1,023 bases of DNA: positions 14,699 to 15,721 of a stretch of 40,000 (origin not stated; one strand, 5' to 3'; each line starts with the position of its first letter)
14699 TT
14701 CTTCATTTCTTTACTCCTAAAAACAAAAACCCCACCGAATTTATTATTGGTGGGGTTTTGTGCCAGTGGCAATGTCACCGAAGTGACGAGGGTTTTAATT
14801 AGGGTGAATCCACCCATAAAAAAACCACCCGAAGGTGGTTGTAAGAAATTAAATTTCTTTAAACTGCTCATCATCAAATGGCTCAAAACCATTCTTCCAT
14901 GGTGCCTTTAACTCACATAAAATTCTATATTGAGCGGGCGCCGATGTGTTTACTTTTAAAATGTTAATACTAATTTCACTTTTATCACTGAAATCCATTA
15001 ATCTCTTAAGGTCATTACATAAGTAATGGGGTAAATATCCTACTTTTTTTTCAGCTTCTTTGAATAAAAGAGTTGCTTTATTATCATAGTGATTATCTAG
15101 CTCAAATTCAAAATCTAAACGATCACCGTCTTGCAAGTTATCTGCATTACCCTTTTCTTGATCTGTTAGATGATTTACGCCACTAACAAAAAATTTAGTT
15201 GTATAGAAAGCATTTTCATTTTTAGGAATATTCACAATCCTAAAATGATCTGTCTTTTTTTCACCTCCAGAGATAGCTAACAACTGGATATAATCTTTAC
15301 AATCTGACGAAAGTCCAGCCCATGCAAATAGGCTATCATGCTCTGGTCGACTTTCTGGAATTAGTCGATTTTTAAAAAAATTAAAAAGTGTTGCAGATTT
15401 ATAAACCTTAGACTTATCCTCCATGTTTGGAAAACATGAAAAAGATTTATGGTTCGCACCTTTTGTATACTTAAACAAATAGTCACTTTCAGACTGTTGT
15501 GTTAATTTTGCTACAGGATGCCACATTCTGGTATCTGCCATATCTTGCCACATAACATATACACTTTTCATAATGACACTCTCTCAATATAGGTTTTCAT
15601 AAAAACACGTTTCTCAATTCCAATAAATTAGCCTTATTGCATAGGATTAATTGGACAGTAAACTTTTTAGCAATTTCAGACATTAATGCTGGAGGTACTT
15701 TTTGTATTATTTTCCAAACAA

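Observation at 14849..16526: Split HipA-family kinase paired with a HipS-like + HIRAN fusion, carried as a prophage moron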

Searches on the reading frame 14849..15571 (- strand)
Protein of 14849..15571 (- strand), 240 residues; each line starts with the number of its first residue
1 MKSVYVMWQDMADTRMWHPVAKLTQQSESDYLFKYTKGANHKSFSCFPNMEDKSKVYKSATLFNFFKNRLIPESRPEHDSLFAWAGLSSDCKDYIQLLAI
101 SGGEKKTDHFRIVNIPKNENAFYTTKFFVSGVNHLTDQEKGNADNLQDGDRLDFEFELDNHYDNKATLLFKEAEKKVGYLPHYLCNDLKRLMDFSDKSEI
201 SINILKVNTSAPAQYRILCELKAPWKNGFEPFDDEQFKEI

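Call 3: search_protein_families(library=pfam, proteins=[window:14849-15571:-], max_evalue=1)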
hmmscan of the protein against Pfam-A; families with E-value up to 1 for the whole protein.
window:14849-15571:- (240 aa): 4 families
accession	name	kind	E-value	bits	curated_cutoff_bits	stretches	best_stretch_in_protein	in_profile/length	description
PF08797.16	HIRAN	-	3.3e-10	40.1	24.7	1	126-224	5-94/96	HIRAN domain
PF13657.11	Couple_hipA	-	1.6e-05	25.8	22.5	1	18-103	8-90/99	HipA N-terminal domain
PF24678.1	DUF7658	-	0.0026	17.6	27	1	20-77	149-206/285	Domain of unknown function (DUF7658)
PF19021.5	Cmr7A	-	0.063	13.5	27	1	90-120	75-105/197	CRISPR system CMR subunit Cmr7 1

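Call 4: search_protein_families(library=padloc, proteins=[window:14849-15571:-], max_evalue=1)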
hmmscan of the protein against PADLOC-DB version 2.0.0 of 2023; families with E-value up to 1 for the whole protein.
window:14849-15571:- (240 aa): 8 families
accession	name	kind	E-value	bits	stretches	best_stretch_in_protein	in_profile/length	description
PDLC04347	PDC-M03B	-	8.4e-83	275.7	1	1-239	1-241/245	-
PDLC04348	PDC-M03B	-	7e-56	187.7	1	3-238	6-243/248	-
PDLC04346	PDC-M03B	-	2e-38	130.5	1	49-238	6-202/262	-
PDLC04352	PDC-M03B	-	2e-36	123.8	1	3-230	7-235/250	-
PDLC04349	PDC-M03B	-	9.1e-33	111.8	1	3-222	9-228/232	-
PDLC04350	PDC-M03B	-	7e-29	99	1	8-235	12-236/280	-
PDLC04351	PDC-M03B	-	3.2e-14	51.1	1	7-193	11-200/255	-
PDLC01425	Cas8f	-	0.03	11.4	1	55-154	78-179/401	CAS-I-F; effector_LS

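Call 5: search_protein_families(library=ncbifam, proteins=[window:14849-15571:-], max_evalue=1)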
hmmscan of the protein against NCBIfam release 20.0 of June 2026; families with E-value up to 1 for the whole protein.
window:14849-15571:- (240 aa): 1 family
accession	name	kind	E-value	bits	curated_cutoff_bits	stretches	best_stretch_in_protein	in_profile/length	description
TIGR03071.1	couple_hipA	domain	0.0029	17.7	27.8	1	19-104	10-93/101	HipA N-terminal domain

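Call 22: find_homologous_proteins(query=window:14849-15571:-)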
Query window:14849-15571:- (240 aa): 51 proteins with E <= 0.001 among 158 candidates.
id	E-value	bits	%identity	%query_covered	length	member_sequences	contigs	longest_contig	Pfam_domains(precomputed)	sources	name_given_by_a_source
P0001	4.3e-162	555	100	100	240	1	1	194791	PF13657.12,PF08797.17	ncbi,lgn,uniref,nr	ncbi:hypothetical protein B9T31_09585 [Acinetobacter sp. ANC 4558]|uniref:HIRAN domain-containing pr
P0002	3.3e-139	481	87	98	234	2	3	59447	PF08797.17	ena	-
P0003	4.7e-134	464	82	100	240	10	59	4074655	PF13657.12,PF08797.17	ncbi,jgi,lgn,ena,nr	ncbi:TPA: hypothetical protein JI054_16675 [Acinetobacter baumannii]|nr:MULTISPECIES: HIRAN domain-c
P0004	8.7e-124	430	78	100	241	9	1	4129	PF08797.17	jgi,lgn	-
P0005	2.2e-113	396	71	100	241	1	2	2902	PF13657.12,PF08797.17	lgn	-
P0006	1.9e-106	373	64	100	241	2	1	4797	PF13657.12,PF08797.17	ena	-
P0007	7.3e-103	362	64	100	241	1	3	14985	PF13657.12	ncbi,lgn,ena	-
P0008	7.5e-103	362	64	99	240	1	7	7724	PF13657.12,PF08797.17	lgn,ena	-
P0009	6.9e-102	358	63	99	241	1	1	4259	PF13657.12,PF08797.17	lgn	-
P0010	1.7e-101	357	62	100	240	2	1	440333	PF13657.12,PF08797.17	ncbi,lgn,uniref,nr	ncbi:HIRAN domain-containing protein [Acinetobacter calcoaceticus]|uniref:HIRAN domain-containing pr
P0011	2.4e-100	353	62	100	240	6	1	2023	PF13657.12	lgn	-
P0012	5.1e-100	352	62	100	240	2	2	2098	PF13657.12,PF08797.17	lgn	-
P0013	1.9e-99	350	63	96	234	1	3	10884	PF13657.12,PF08797.17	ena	-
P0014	7.3e-99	348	62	99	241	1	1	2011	PF08797.17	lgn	-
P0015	7.6e-99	348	63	99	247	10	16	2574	PF08797.17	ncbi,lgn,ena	-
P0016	2.8e-98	347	62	99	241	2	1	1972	PF13657.12,PF08797.17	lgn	-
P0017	4.2e-98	346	62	99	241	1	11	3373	PF13657.12,PF08797.17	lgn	-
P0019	1.9e-97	344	63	99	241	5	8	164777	PF08797.17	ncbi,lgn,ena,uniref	ncbi:HIRAN domain-containing protein [Acinetobacter schindleri]|uniref:HIRAN domain-containing prote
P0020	2.6e-97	343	64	96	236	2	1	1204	PF13657.12,PF08797.17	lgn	-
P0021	2.8e-97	343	61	100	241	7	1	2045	PF13657.12,PF08797.17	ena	-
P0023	5.2e-97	342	61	100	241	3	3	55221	PF13657.12,PF08797.17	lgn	-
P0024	6.7e-97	342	61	99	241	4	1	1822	PF13657.12,PF08797.17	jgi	jgi:hypothetical protein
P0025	1.0e-96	341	62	100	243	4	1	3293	PF13657.12,PF08797.17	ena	-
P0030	1.7e-95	337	59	97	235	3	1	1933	PF13657.12,PF08797.17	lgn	-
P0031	2.4e-95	337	59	99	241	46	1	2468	PF13657.12,PF08797.17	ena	-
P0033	3.4e-95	336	61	99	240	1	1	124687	PF13657.12,PF08797.17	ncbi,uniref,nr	ncbi:HipA N-terminal domain-containing protein [Acinetobacter faecalis]|uniref:HipA N-terminal domai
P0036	2.2e-93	331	61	100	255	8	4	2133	PF08797.17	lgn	-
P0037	2.2e-93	331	59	100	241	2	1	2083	PF08797.17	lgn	-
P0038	4.6e-93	329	59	99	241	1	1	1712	PF13657.12,PF08797.17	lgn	-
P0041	2.9e-65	238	45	100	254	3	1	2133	PF08797.17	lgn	-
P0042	2.1e-64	236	47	99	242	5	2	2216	PF08797.17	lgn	-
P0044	4.1e-62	228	45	99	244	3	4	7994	PF08797.17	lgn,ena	-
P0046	1.0e-60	224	46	97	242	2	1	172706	PF08797.17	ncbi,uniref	ncbi:HIRAN domain-containing protein [Phytobacter ursingii]|uniref:HIRAN domain-containing protein n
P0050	7.0e-58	214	43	100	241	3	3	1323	PF08797.17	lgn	-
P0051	3.8e-56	209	44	99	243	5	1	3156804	PF08797.17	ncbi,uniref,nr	ncbi:HIRAN domain-containing protein [Vibrio fluvialis]|uniref:HIRAN domain-containing protein n=1 T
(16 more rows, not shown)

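Call 25: search_solved_structures(query=window:14849-15571:-, max_evalue=10, show_alignments=4)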
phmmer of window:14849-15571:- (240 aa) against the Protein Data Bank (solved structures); distinct sequences matched with E-value up to 10: 3.
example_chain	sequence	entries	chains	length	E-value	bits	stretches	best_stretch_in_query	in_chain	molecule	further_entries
5kef_A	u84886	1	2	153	0.23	14.5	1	100-172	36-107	PhnB protein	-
3l20_A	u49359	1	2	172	0.23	14.4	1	100-172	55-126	Putative uncharacterized protein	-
2x5q_A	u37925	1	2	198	0.64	13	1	90-120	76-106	SSO1986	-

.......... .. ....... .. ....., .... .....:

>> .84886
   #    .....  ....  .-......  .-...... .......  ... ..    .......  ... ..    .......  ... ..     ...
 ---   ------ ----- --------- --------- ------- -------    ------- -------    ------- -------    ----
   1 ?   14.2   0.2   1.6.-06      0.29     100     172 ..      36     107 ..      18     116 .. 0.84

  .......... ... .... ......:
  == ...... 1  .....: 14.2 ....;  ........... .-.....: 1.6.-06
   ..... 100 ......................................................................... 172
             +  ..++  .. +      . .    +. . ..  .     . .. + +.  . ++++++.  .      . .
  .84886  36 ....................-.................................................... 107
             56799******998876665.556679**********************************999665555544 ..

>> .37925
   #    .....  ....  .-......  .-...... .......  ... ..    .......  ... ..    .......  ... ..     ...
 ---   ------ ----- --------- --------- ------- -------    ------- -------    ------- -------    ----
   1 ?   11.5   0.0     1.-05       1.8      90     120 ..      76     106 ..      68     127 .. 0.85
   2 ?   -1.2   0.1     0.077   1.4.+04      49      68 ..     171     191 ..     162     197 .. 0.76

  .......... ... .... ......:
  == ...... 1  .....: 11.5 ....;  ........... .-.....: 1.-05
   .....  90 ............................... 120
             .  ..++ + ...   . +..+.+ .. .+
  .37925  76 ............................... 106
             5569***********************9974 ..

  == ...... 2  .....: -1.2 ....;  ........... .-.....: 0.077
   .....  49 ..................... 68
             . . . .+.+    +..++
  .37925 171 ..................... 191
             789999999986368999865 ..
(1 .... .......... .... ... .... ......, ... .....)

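Call 29: find_encoding_contigs(protein=P0051, flank=8000, max_places=2)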
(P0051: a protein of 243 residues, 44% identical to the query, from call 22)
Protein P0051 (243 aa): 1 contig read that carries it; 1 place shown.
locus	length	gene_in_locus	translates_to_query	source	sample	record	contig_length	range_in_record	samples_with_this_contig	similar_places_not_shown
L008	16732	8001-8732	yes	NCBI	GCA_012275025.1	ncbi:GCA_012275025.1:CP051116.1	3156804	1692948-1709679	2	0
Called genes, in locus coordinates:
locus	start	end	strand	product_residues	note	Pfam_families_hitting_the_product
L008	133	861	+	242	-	PF15956:DUF4760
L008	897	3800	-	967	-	PF23343:REP_ORF2-G2P (faint), PF05840:Phage_GPA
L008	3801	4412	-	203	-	-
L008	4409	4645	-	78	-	PF04263:TPK_catalytic (weak)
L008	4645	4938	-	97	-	-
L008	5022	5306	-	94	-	-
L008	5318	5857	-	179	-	PF06892:Phage_CP76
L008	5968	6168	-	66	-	-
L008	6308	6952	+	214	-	PF07022:Phage_CI_repr, PF16452:Phage_CI_C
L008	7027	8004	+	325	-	PF07804:HipA_C (weak)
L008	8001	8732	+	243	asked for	PF08797:HIRAN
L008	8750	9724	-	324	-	PF16872:putAbiC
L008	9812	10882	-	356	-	PF03235:GmrSD_N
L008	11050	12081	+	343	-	PF24624:Int_N, PF00589:Phage_integrase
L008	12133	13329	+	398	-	PF12102:MrcB_N, PF13020:NOV_C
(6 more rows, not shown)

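Call 30: find_encoding_contigs(protein=P0046, flank=8000, max_places=2)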
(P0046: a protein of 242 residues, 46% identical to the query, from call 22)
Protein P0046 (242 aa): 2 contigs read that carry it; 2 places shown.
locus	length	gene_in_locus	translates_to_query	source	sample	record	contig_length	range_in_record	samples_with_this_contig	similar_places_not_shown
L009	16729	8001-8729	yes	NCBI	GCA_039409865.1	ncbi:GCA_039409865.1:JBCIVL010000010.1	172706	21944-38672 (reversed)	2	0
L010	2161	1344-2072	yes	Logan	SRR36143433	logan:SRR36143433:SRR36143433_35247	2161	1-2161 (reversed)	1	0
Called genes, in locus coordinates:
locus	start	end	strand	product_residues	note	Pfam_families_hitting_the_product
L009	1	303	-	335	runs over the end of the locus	PF00419:Fimbrial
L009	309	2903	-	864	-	PF13954:PapC_N, PF00577:Usher, PF13953:PapC_C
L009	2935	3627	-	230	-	PF00345:PapD_N, PF02753:PapD_C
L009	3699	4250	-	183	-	PF00419:Fimbrial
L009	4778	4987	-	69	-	PF07338:YdgH_BhsA-like (weak)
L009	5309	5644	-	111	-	-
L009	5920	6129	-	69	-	PF07338:YdgH_BhsA-like (weak)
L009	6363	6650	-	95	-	PF08845:SymE_toxin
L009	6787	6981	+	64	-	-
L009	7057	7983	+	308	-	PF07804:HipA_C (weak)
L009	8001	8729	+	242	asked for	PF08797:HIRAN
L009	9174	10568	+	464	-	PF13347:MFS_2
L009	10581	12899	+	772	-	PF13802:Gal_mutarotas_2, PF01055:Glyco_hydro_31_2nd, PF21365:Glyco_hydro_31_3rd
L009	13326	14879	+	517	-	PF08220:HTH_DeoR (weak), PF08279:HTH_11, PF09182:PuR_N (faint), PF05043:Mga (weak), PF00874:PRD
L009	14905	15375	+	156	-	PF00359:PTS_EIIA_2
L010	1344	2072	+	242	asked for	PF08797:HIRAN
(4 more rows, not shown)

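Call 35: search_solved_structures(query=A1, max_evalue=10, show_alignments=5)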
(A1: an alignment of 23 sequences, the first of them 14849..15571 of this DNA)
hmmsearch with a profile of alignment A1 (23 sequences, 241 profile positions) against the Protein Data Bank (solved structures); distinct sequences matched with E-value up to 10: 4.
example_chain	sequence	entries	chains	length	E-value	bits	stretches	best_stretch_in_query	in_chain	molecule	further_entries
3k2y_A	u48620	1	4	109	0.0033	20.6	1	132-205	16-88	uncharacterized protein lp_0118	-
9v21_ln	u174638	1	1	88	0.61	13.2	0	179-213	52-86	60S ribosomal protein L38, putative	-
6d3h_A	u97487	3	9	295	0.92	12.6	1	85-176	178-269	FT_T dioxygenase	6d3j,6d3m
6d3i_A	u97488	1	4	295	0.99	12.5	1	85-176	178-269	ftv7 dioxygenase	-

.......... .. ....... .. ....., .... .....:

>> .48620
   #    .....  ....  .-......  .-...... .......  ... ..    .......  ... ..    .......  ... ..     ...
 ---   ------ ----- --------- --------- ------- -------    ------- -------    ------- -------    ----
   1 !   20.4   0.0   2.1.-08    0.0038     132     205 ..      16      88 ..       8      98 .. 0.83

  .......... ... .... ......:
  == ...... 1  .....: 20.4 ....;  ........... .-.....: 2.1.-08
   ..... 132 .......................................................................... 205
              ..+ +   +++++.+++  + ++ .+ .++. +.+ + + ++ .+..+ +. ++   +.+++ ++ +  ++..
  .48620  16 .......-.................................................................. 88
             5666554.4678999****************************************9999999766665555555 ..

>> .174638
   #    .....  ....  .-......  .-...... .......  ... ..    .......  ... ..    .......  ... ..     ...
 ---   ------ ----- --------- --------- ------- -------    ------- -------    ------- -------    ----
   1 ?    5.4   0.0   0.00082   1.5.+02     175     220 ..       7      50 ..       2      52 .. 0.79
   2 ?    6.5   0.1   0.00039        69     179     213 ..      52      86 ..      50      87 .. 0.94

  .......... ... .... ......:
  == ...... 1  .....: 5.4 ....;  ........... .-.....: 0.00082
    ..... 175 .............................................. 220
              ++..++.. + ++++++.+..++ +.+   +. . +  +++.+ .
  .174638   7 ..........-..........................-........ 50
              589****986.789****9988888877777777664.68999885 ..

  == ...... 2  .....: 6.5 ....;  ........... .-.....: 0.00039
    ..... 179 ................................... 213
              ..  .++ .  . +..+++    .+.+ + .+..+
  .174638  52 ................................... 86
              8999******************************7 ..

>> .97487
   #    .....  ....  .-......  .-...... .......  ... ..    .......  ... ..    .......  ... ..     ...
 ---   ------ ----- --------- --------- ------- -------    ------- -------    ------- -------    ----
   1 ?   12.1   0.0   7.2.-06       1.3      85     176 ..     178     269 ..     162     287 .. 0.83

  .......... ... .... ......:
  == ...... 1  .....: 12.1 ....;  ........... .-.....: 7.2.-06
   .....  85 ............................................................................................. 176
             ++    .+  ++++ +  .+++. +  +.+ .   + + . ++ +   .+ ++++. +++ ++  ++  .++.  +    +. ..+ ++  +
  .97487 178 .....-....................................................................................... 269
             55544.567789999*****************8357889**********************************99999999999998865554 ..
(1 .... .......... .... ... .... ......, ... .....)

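Call 43: search_protein_families(library=phrogs, proteins=[window:14849-15571:-], max_evalue=0.001)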
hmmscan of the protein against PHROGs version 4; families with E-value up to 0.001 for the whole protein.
window:14849-15571:- (240 aa): 1 family
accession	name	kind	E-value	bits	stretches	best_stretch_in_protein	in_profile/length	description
phrog_8026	-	unknown function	3.4e-51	175.2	1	2-221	5-224/246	-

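Call 46: predict_structure(alignment_id=A1)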
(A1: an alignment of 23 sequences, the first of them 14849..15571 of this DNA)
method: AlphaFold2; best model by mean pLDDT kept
length: 240 residues; sequences in the alignment: 23
mean_pLDDT: 89.0   pTM: 0.84
mean pLDDT of the five models: 89.0, 89.0, 88.6, 88.5, 88.5
residues with pLDDT >= 90: 143; 70-90: 86; 50-70: 10; < 50: 1
segments of 3 or more residues with pLDDT < 50: none
pLDDT, mean of each block of 10 residues (from residue 1): 89 77 91 92 91 95 92 91 90 90 80 86 93 90 93 92 88 91 89 93 95 93 91 66
secondary structure, 60 per line:
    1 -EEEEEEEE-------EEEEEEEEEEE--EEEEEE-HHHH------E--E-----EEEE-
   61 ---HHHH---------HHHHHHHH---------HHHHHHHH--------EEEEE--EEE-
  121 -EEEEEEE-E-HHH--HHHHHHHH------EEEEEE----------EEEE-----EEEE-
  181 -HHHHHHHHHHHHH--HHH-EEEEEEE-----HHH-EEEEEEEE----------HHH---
elements in order: E2-9 E17-27 E30-35 H37-40 E56-59 H64-67 H77-84 H94-101 E110-114 E117-119 E122-128 H137-144 E151-156 E167-170 E176-179 H182-194 E201-207 E217-224

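Call 50: fold_search(model_id=the predicted structure, library=pdb)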
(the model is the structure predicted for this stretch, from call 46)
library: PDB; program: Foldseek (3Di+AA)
matches with E <= 10: 359; with E <= 0.001: 8
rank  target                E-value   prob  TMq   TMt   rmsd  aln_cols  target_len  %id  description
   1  3k2y_D                1.4e-04  1.00  0.35  0.77   3.1       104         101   18  Crystal structure of protein lp_0118 from Lactobacillus plantarum,northeast structural genomics consortium target LpR9 (released 2009-11-17)
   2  3k2y_C                1.5e-04  1.00  0.35  0.76   3.8       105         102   18  Crystal structure of protein lp_0118 from Lactobacillus plantarum,northeast structural genomics consortium target LpR9 (released 2009-11-17)
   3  8ezr_A                1.6e-04  1.00  0.36  0.78   2.8       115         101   21  Crystal structure of the HipS(Lp)-HipT(Lp) complex from Legionella pneumophila, native protein (released 2023-09-27)
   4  3k2y_B                3.1e-04  1.00  0.34  0.73   2.6        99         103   19  Crystal structure of protein lp_0118 from Lactobacillus plantarum,northeast structural genomics consortium target LpR9 (released 2009-11-17)
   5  7vkb_B                6.0e-04  1.00  0.37  0.79   2.7       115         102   20  Crystal structure of the a bacterial kinase complex (released 2022-06-29)
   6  3k2y_A                7.2e-04  1.00  0.34  0.73   2.5        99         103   19  Crystal structure of protein lp_0118 from Lactobacillus plantarum,northeast structural genomics consortium target LpR9 (released 2009-11-17)
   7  4xzg_F                9.2e-04  1.00  0.32  0.59   4.6       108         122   16  Crystal structure of HIRAN domain of human HLTF (released 2015-04-15)
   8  4s0n_B                9.8e-04  1.00  0.33  0.59   3.5       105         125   17  Crystal Structure of HLTF HIRAN Domain bound to DNA (released 2015-05-27)
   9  4s0n_D                1.6e-03  1.00  0.32  0.56   4.7       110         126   15  Crystal Structure of HLTF HIRAN Domain bound to DNA (released 2015-05-27)
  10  4s0n_A                1.7e-03  1.00  0.33  0.62   3.2       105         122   17  Crystal Structure of HLTF HIRAN Domain bound to DNA (released 2015-05-27)
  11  4s0n_C                2.0e-03  1.00  0.31  0.54   4.7       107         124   16  Crystal Structure of HLTF HIRAN Domain bound to DNA (released 2015-05-27)
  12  4xzg_A                2.1e-03  1.00  0.32  0.60   2.9       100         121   16  Crystal structure of HIRAN domain of human HLTF (released 2015-04-15)
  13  4xzg_H                2.4e-03  1.00  0.32  0.59   2.9       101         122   16  Crystal structure of HIRAN domain of human HLTF (released 2015-04-15)
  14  4xzg_C                2.4e-03  1.00  0.30  0.56   3.5        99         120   17  Crystal structure of HIRAN domain of human HLTF (released 2015-04-15)
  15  4xzg_G                2.4e-03  1.00  0.31  0.55   4.9       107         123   16  Crystal structure of HIRAN domain of human HLTF (released 2015-04-15)
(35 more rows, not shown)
